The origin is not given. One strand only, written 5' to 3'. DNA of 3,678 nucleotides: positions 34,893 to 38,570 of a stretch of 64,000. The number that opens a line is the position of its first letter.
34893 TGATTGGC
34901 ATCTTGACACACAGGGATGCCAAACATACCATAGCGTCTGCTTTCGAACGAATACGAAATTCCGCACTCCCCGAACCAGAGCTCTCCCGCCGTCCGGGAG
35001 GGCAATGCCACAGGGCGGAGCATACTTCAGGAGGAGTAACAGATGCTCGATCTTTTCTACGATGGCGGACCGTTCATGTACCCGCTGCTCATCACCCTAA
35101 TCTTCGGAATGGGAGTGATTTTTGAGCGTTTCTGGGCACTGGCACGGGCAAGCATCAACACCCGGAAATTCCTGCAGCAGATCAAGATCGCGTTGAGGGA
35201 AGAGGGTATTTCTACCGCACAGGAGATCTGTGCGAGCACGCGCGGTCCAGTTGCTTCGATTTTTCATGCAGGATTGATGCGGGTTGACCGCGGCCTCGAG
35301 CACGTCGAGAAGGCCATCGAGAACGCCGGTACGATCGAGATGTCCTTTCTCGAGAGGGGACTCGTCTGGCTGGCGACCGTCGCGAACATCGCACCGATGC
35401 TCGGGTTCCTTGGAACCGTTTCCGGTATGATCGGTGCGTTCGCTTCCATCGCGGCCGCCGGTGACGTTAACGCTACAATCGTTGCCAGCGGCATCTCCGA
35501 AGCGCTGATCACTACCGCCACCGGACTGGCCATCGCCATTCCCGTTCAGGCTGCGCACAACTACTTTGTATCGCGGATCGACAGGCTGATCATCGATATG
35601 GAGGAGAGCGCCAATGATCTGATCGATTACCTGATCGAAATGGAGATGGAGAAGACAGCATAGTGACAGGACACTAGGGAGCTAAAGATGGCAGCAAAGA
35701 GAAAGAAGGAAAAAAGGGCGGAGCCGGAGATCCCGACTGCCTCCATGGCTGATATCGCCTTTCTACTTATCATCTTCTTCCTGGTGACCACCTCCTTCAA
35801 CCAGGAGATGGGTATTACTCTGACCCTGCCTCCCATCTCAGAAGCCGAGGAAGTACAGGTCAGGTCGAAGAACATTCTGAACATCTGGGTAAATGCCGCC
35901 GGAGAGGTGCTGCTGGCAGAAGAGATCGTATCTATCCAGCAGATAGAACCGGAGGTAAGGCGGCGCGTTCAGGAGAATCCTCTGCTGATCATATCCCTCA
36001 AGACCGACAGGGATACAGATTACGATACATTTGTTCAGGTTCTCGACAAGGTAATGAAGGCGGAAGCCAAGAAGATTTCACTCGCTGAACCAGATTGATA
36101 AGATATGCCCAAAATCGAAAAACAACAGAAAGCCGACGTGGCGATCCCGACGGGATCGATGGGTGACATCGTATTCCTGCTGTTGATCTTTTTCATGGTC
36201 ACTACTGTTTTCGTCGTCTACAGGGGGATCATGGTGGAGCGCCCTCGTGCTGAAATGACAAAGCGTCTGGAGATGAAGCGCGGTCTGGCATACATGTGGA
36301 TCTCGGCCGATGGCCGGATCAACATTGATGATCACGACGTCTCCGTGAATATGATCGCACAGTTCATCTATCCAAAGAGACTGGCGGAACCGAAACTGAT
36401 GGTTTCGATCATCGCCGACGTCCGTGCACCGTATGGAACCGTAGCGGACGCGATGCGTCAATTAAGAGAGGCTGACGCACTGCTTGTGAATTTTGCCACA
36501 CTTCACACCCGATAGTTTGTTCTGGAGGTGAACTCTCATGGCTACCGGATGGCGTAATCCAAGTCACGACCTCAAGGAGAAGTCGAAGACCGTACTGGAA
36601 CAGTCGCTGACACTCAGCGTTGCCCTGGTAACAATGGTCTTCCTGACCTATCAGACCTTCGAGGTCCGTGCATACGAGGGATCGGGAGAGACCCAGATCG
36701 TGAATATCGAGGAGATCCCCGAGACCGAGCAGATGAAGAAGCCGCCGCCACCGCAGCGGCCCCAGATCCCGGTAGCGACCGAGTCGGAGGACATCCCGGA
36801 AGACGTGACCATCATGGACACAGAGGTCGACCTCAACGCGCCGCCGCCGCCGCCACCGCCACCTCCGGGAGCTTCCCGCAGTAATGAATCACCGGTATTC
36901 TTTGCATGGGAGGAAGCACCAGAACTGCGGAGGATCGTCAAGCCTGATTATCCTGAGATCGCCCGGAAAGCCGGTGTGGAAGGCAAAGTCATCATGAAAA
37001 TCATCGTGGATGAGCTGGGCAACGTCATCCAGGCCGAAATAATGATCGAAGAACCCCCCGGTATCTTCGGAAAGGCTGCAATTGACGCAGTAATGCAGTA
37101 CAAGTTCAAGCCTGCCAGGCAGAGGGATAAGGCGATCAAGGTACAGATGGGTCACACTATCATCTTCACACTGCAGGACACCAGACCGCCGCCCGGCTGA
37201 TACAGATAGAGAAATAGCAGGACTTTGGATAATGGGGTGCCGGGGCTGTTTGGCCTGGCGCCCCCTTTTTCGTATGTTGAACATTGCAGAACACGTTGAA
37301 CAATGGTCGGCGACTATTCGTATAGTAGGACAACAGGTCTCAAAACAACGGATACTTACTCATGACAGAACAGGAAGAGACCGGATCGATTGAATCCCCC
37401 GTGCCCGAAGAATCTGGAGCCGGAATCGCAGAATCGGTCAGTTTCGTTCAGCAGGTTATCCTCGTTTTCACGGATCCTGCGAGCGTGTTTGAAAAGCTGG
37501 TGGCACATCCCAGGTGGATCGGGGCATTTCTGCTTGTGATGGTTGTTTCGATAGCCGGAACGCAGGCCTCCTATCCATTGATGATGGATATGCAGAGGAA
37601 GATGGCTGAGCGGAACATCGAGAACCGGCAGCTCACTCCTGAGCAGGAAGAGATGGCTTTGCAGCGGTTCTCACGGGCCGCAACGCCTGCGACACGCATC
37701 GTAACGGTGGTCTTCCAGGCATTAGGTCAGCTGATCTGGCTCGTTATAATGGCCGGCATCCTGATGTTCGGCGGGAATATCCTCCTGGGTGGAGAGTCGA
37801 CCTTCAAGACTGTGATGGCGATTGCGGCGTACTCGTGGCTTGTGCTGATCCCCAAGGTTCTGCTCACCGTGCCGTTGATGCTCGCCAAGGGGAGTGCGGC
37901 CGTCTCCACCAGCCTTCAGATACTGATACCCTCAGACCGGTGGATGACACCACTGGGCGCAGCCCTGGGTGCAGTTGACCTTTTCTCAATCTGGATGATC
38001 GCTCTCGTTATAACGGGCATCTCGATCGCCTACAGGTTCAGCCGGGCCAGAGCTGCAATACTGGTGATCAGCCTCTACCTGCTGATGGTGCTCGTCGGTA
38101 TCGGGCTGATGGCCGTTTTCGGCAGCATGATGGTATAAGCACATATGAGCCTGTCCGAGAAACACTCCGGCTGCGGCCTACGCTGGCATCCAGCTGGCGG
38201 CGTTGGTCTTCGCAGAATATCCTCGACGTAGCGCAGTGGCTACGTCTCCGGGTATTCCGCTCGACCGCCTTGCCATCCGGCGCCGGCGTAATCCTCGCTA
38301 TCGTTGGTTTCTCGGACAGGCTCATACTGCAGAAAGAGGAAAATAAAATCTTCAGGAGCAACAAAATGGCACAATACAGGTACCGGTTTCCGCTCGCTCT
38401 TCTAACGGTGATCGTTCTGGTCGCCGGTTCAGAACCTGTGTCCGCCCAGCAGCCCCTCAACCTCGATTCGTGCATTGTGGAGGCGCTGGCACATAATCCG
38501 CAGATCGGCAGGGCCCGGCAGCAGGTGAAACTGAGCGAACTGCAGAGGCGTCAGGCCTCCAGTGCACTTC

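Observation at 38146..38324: Copy 2 of the structured element fills the spacer between yip1 and the TolC-MacA-ABC-FtsX-FtsX exporter operon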

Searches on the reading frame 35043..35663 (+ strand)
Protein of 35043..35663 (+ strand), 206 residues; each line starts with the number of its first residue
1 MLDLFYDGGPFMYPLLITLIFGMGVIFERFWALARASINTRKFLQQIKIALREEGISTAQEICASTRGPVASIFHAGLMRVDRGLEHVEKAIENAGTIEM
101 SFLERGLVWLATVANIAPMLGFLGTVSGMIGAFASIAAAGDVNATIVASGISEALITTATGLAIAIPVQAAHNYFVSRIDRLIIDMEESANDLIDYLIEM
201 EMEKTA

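Call 37: search_protein_families(library=pfam, proteins=[window:35043-35663:+])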
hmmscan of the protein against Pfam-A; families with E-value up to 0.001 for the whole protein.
window:35043-35663:+ (206 aa): 1 family
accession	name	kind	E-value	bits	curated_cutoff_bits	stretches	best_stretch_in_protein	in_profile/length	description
PF01618.21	MotA_ExbB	-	1.4e-32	112.6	22.9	1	68-187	4-126/127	MotA/TolQ/ExbB proton channel family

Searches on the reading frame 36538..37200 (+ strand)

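Call 37: search_protein_families(library=pfam, proteins=[window:36538-37200:+])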
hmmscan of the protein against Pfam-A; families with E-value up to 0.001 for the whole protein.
window:36538-37200:+ (220 aa): 1 family
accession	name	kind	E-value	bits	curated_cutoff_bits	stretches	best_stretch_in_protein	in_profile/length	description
PF03544.19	TonB_C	-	4.2e-16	59.6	24.6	1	135-212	2-79/79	Gram-negative bacterial TonB protein C-terminal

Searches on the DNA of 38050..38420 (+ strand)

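Call 21: search_rna_families(source=window, start=38050, end=38420, threshold=evalue, max_evalue=10)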
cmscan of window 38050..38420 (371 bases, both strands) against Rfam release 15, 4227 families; matches with E-value up to 10: 2.
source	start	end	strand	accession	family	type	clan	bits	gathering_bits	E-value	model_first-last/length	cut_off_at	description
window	38060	38087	+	RF01152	sR1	Gene; snRNA; snoRNA; CD-box;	-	9.8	45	4.3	27-57/57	no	Small nucleolar RNA sR1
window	38350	38360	-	RF01151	snoU82P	Gene; snRNA; snoRNA; CD-box;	-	9.1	42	7.9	45-55/55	no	Small nucleolar RNA U82P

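Call 72: search_dna_similar(query=window:38145-38325:+, collection=ecoli_genomes, mode=distant, max_evalue=0.01, max_rows=5)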
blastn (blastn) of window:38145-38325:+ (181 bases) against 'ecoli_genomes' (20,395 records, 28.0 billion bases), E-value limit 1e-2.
No match.

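Call 73: search_dna_similar(query=window:38145-38325:+, collection=phages, mode=distant, max_evalue=0.01, max_rows=5)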
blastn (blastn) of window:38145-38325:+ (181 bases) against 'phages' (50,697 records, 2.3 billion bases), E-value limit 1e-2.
No match.
